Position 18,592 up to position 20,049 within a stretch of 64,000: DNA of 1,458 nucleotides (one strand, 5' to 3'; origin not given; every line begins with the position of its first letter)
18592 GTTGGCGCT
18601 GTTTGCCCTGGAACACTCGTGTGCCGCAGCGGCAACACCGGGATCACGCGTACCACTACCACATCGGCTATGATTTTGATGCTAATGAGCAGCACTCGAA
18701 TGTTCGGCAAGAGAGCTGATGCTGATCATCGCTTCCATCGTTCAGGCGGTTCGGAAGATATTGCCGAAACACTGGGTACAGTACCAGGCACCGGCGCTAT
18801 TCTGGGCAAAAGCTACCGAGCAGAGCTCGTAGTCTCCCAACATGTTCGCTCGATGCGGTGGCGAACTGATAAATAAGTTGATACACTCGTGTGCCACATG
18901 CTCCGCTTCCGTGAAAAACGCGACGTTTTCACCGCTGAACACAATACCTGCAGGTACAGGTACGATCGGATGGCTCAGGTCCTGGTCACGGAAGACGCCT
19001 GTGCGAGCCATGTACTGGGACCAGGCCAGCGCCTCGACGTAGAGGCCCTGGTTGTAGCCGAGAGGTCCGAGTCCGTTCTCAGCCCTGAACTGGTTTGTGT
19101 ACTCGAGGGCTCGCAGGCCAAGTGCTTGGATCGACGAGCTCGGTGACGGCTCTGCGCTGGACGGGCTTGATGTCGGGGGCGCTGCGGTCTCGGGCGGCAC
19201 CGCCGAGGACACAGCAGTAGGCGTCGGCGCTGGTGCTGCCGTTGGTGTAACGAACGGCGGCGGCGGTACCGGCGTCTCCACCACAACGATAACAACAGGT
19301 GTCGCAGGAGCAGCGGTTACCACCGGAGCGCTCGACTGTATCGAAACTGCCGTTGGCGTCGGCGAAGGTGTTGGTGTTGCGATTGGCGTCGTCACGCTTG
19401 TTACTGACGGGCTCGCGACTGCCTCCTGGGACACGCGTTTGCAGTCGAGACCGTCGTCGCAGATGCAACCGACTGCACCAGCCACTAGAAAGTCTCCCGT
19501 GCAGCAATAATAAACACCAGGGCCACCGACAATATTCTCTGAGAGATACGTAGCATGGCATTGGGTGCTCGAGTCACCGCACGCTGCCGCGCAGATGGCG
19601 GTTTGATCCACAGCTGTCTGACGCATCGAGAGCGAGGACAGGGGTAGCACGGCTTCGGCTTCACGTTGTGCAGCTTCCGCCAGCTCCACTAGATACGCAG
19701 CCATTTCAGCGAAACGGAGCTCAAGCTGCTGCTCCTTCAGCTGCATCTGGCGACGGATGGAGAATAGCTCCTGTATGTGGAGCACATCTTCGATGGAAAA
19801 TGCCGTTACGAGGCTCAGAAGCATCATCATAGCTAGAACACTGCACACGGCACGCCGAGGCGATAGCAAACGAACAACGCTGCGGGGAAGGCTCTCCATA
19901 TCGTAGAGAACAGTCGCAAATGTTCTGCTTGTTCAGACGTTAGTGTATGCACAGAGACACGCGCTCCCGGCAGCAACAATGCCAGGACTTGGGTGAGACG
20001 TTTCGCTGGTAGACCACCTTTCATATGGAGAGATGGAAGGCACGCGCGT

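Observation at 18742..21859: Divergently transcribed paralogous pair of secreted Cys-rich CAP-like proteins with a repeat-laden shared promoter region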

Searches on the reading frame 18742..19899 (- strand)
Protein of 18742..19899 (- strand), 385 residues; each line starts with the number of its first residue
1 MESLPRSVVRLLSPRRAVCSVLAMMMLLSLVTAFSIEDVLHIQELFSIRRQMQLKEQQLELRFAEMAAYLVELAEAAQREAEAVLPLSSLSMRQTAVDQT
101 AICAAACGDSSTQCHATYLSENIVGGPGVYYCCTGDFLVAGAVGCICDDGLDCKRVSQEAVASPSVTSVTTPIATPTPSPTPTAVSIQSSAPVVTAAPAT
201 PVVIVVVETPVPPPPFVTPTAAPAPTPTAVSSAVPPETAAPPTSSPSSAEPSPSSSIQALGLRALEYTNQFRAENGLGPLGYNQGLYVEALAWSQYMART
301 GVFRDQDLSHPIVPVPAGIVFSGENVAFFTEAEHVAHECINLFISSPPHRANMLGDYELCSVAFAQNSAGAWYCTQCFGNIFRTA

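Call 3: search_protein_families(library=pfam, proteins=[window:18742-19899:-], max_evalue=1)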
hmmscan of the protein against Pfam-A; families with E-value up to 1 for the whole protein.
window:18742-19899:- (385 aa): 1 family
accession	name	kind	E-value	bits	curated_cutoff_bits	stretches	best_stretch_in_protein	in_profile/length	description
PF00188.32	CAP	-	3e-12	47.8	21.1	1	265-376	1-115/117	Cysteine-rich secretory protein family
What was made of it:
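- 18757..19131 (-): A: compact bacterial-type CAP/SCP domain, aa 257-381. Pfam PF00188 at E=3e-12 (call 3).
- On CAP/SCP superfamily (Pfam PF00188): Gene A scores 47.8 bits against a cut-off of 21.1, E=3e-12, over aa 265-376 (call 3).
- Checked: CAP domain: A hits Pfam CAP PF00188 at E=3e-12, 47.8 bits against a cut-off of 21.1, over aa 265-376 (call 3).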

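Call 9: find_encoding_contigs(protein=window:18742-19899:-, flank=3000, max_places=4)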
Protein window:18742-19899:- (385 aa): 24 contigs read that carry it; 4 places shown.
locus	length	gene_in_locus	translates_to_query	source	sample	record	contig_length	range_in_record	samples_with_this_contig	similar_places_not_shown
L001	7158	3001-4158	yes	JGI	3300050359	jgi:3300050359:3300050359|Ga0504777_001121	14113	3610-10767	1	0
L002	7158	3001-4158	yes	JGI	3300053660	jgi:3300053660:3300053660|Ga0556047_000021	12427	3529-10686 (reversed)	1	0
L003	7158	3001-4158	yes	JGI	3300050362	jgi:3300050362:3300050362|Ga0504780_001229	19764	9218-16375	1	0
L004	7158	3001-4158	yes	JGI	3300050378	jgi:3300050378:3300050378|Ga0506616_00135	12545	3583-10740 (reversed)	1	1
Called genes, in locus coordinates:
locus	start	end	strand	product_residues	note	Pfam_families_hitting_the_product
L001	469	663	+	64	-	-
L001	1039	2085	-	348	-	-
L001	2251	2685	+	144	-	-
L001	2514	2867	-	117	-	-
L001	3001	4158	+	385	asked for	PF00188:CAP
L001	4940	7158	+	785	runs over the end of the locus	PF00009:GTP_EFTU, PF01926:MMR_HSR1, PF22042:EF-G_D2, PF11987:IF-2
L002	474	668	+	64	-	-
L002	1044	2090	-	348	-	-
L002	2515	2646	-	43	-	-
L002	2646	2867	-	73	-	-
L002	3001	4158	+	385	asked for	PF00188:CAP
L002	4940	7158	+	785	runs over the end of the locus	PF00009:GTP_EFTU, PF01926:MMR_HSR1, PF22042:EF-G_D2, PF11987:IF-2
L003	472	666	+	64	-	-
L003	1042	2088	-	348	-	-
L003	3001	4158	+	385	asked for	PF00188:CAP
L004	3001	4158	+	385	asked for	PF00188:CAP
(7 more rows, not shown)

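Call 10: find_homologous_proteins(query=window:18742-19899:-)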
Query window:18742-19899:- (385 aa): 13 proteins with E <= 0.001 among 8000 candidates.
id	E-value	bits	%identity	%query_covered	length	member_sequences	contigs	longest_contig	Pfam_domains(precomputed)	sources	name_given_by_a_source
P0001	2.9e-249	844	100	100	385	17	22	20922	PF00188.33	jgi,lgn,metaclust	jgi:uncharacterized protein YkwD|metaclust:status=active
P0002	1.7e-177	608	75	93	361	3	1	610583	PF00188.33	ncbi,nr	ncbi:hypothetical protein CCYA_CCYA10G2855 [Cyanidiococcus yangmingshanensis]|nr:hypothetical protei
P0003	8.8e-177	606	76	93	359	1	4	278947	PF00188.33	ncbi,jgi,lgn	jgi:uncharacterized protein YkwD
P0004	1.1e-111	392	55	86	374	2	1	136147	PF00188.33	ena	-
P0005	2.7e-8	51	36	40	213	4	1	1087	PF00188.33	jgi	jgi:uncharacterized protein YkwD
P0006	2.5e-7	48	28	48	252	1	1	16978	PF00188.33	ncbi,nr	ncbi:MAG TPA: CAP domain-containing protein [Acidimicrobiia bacterium]|nr:CAP domain-containing prot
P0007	7.1e-7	47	32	26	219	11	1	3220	PF00188.33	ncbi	-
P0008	6.6e-6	44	34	36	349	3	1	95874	PF00188.33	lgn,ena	-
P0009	2.4e-5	42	35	35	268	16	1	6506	PF00188.33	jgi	jgi:uncharacterized protein YkwD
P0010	2.6e-5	42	35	29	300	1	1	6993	PF00188.33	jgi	jgi:uncharacterized protein YkwD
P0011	2.7e-4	38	37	34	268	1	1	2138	PF00188.33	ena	-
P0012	2.8e-4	38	35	29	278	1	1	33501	PF00188.33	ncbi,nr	ncbi:MAG TPA: CAP domain-containing protein [Gammaproteobacteria bacterium]|nr:CAP domain-containing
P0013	4.2e-4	38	37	34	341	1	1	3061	PF00188.33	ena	-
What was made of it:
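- Tried and rejected: The full-length search (call 10) was probably biased towards proteins with Pro/Thr-rich linkers.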

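Call 13: list_cluster_members(proteins=[P0001, P0003, P0004, P0015, P0014])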
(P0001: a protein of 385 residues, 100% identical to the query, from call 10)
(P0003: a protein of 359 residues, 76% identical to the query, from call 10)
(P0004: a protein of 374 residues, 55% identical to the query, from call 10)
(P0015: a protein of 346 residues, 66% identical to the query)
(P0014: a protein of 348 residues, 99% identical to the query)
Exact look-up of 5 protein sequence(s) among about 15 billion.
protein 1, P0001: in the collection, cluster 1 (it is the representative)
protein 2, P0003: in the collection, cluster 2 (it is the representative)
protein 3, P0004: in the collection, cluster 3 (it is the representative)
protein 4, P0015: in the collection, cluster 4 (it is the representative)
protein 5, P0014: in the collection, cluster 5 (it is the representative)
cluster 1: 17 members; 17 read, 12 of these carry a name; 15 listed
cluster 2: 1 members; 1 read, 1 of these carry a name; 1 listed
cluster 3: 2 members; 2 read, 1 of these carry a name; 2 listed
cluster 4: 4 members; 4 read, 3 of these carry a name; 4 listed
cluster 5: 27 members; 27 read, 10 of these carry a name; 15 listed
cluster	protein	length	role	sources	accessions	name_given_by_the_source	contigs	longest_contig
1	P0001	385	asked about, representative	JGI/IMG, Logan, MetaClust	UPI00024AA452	uncharacterized protein YkwD | status=active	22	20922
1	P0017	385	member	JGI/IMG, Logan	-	uncharacterized protein YkwD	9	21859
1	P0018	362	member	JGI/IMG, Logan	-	uncharacterized protein YkwD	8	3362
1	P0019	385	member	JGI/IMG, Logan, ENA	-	uncharacterized protein YkwD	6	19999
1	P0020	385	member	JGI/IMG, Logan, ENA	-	uncharacterized protein YkwD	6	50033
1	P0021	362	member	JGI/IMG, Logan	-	uncharacterized protein YkwD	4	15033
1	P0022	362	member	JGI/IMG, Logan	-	uncharacterized protein YkwD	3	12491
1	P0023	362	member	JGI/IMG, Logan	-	uncharacterized protein YkwD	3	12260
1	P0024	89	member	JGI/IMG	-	uncharacterized protein YkwD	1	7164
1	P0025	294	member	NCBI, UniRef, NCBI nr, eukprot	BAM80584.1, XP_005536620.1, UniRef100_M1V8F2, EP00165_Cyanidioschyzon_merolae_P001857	hypothetical protein, conserved [Cyanidioschyzon merolae strain 10D] | SCP domain-containing protein n=1 Tax=Cyanidioschyzon merolae (strain NIES-3377 / 10D) ... | XP_005536620.1 hypothetical protein, conserved [Cyanidioschyzon merolae strain 10D]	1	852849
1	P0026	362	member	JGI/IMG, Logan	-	uncharacterized protein YkwD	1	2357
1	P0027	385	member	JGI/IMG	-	uncharacterized protein YkwD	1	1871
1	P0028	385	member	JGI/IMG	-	-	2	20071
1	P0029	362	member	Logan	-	-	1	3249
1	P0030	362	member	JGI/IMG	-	-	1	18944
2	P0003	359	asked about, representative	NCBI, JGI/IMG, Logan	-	uncharacterized protein YkwD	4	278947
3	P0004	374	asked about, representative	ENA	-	-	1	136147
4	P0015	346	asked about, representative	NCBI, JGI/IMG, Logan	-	hypothetical protein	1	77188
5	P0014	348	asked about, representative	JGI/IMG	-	hypothetical protein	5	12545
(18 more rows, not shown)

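Call 16: find_encoding_contigs(protein=P0002, flank=6000, max_places=2)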
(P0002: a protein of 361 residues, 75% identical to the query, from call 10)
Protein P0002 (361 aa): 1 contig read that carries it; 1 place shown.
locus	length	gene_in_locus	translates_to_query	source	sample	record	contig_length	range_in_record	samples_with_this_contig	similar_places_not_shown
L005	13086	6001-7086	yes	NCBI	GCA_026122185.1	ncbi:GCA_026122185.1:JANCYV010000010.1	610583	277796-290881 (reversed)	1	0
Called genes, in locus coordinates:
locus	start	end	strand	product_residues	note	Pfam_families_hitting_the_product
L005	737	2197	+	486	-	PF00206:Lyase_1, PF14698:ASL_C2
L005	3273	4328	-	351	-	-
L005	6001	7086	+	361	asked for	PF00188:CAP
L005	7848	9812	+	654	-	PF00009:GTP_EFTU, PF01926:MMR_HSR1, PF22042:EF-G_D2, PF03144:GTP_EFTU_D2 (faint), PF11987:IF-2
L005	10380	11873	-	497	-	PF11051:Mannosyl_trans3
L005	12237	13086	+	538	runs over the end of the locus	PF10396:TrmE_N, PF12631:MnmE_helical, PF01926:MMR_HSR1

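Call 17: find_encoding_contigs(protein=P0004, flank=6000, max_places=2)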
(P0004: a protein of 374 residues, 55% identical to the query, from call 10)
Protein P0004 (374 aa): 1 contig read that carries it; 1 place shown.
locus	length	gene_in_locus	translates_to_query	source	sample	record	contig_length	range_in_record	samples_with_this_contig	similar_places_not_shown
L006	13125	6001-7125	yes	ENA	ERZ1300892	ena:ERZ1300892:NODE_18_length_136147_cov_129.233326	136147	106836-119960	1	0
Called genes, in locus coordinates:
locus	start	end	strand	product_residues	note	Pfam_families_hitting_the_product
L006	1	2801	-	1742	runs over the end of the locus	-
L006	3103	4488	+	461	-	PF00206:Lyase_1, PF14698:ASL_C2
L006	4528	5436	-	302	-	-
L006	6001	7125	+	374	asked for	PF00188:CAP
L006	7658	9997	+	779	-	PF00009:GTP_EFTU, PF01926:MMR_HSR1, PF22042:EF-G_D2, PF03144:GTP_EFTU_D2 (faint), PF11987:IF-2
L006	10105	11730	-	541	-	PF11051:Mannosyl_trans3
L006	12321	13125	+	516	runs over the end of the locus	PF10396:TrmE_N, PF12631:MnmE_helical, PF01926:MMR_HSR1, PF02421:FeoB_N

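Call 18: find_encoding_contigs(protein=P0003, flank=6000, max_places=2)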
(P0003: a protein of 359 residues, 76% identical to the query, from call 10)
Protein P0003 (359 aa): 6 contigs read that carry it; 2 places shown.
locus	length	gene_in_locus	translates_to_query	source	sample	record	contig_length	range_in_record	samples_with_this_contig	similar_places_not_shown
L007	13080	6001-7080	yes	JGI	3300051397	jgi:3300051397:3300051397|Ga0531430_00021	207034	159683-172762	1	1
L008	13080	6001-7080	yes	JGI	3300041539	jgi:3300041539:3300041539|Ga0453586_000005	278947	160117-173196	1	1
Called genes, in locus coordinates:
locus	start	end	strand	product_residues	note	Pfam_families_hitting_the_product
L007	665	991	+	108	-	-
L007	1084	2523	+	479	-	PF00206:Lyase_1, PF14698:ASL_C2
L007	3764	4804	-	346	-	-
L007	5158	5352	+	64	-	-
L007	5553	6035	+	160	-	-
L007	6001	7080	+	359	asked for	PF00188:CAP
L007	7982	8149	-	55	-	-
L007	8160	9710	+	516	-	PF00009:GTP_EFTU, PF01926:MMR_HSR1, PF22042:EF-G_D2, PF11987:IF-2, PF03144:GTP_EFTU_D2 (weak)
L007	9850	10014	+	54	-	-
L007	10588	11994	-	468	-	PF11051:Mannosyl_trans3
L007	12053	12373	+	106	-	-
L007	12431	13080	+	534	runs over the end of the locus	PF10396:TrmE_N, PF12631:MnmE_helical, PF01926:MMR_HSR1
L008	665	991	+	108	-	-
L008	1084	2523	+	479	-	PF00206:Lyase_1, PF14698:ASL_C2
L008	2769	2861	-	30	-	-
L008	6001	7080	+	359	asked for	PF00188:CAP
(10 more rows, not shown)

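Call 28: search_protein_families(library=ncbifam, proteins=[window:18742-19899:-], max_evalue=1)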
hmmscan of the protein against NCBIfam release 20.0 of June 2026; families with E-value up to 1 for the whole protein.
window:18742-19899:- (385 aa): 2 families
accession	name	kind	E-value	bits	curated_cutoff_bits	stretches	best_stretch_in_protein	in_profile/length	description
TIGR02909.1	spore_YkwD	subfamily_domain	1.2e-06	28.5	171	1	263-378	7-125/127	uncharacterized protein, YkwD family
NF033761.1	gliding_GltJ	equivalog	0.35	9.9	450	1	134-246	378-494/671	adventurous gliding motility protein GltJ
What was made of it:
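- Closest known: Bacterial CAP/SCP-domain extracellular proteins. Different: The score against TIGR02909 (YkwD) is 28.5 bits, far below its cut-off of 171 (call 28).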

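Call 42: predict_structure(alignment_id=A4)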
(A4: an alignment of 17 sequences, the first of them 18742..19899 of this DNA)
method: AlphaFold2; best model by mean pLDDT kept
length: 385 residues; sequences in the alignment: 17
mean_pLDDT: 66.8   pTM: 0.41
mean pLDDT of the five models: 66.8, 65.7, 64.0, 62.9, 60.7
residues with pLDDT >= 90: 79; 70-90: 97; 50-70: 98; < 50: 111
segments of 3 or more residues with pLDDT < 50: 1-3, 87-95, 118-143, 162-169, 182-197, 199-210, 226-233, 238-254
pLDDT, mean of each block of 10 residues (from residue 1): 49 62 78 68 88 92 86 80 56 49 66 55 36 36 54 57 46 51 43 47 42 58 49 46 37 63 96 97 89 89 63 73 84 85 92 94 92 93 61
secondary structure, 60 per line:
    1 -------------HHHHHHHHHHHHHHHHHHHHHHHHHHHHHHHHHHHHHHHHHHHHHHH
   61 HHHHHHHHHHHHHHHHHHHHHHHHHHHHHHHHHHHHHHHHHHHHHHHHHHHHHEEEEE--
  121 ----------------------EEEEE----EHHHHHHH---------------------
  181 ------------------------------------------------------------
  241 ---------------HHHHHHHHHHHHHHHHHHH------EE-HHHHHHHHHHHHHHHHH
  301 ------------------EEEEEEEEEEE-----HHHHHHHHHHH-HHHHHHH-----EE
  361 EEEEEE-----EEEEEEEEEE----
elements in order: H14-113 E114-118 E143-147 H153-159 H256-274 H284-300 E319-329 H335-345 H347-353 E359-366 E372-381
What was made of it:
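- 19615..19794 (-): A: long helical, possibly coiled-coil, stalk at about aa 36-95. B has no equivalent. The AF2 model has a single helix over residues 14-113, with pLDDT about 68-92 over residues 21-80 (call 42).
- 19435..19602 (-): A: lineage-specific Cys module, aa 100-155, with 8 Cys. Pattern: C-x3-C-x6-C-x17-CC-x11-C-x-C-x5-C. AF2 confidence is low here (call 42).
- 18757..19131 (-): AF2 pLDDT is about 85-97 (call 42).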

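Call 46: fold_search(model_id=the predicted structure, library=pdb)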
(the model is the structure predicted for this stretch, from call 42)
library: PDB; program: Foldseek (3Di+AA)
matches with E <= 10: 324; with E <= 0.001: 12
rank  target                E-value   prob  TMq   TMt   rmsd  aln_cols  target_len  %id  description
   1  5vhg                  3.2e-07  1.00  0.27  0.66   3.0       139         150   19  Crystal structure of pentad mutant GAPR-1 (released 2017-09-20)
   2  4aiw                  2.2e-06  1.00  0.26  0.64   3.5       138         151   19  GAPR-1 with bound inositol hexakisphosphate (released 2012-08-08)
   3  1smb                  2.2e-06  1.00  0.27  0.66   3.6       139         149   18  Crystal Structure of Golgi-Associated PR-1 protein (released 2004-09-14)
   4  4d53_A                1.1e-05  1.00  0.27  0.70   3.5       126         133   11  Outer surface protein BB0689 from Borrelia burgdorferi (released 2015-10-14)
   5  1cfe_MODEL_1_A        3.8e-05  1.00  0.21  0.56   6.7       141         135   17  P14A, NMR, 20 STRUCTURES (released 1997-11-12)
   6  4ifa                  4.0e-05  1.00  0.24  0.30   5.5       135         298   14  1.5 Angstrom resolution crystal structure of an extracellular protein containing a SCP domain from Bacillus anthracis st (released 2012-12-26)
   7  4h0a_B                8.7e-05  1.00  0.25  0.31   3.7       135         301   18  Crystal structure of a cysteine-rich secretory protein (SAV1118) from Staphylococcus aureus subsp. aureus Mu50 at 1.90 (released 2012-09-26)
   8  9lyt_A                9.9e-05  1.00  0.23  0.60   5.3       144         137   14  The crystal structure of Mucuna sempervirens Pathogenesis-related protein 1 (released 2026-01-07)
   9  9lyt_B                1.1e-04  1.00  0.23  0.59   4.9       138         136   15  The crystal structure of Mucuna sempervirens Pathogenesis-related protein 1 (released 2026-01-07)
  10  4h0a_A                2.1e-04  1.00  0.23  0.30   4.7       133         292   18  Crystal structure of a cysteine-rich secretory protein (SAV1118) from Staphylococcus aureus subsp. aureus Mu50 at 1.90 (released 2012-09-26)
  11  8th8_P                7.3e-04  1.00  0.26  0.32   4.2       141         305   12  Linker domain of Nexin-dynein regulatory complex from Tetrahymena thermophila (released 2023-09-20)
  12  8tid_P                8.3e-04  1.00  0.23  0.15   9.9       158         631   10  Combined linker domain of N-DRC and associated proteins Tetrahymena (released 2023-09-27)
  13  2ddb_A                3.2e-03  1.00  0.26  0.46   3.0       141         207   11  Crystal structure of pseudecin from Pseudechis porphyriacus (released 2007-01-30)
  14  5v50_F                4.5e-03  0.99  0.20  0.47   5.9       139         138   14  Crystal Structure of MpPR-1i (released 2017-08-30)
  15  5v50_G                4.8e-03  1.00  0.21  0.54   5.3       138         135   12  Crystal Structure of MpPR-1i (released 2017-08-30)
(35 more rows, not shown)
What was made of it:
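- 18757..19131 (-): Foldseek hits GAPR-1 (E=3e-7), BB0689, P14a and 4ifa (call 46).
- On CAP/SCP superfamily (Pfam PF00188): A matches GAPR-1 (Foldseek E=3e-7), BB0689 and P14a (call 46).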
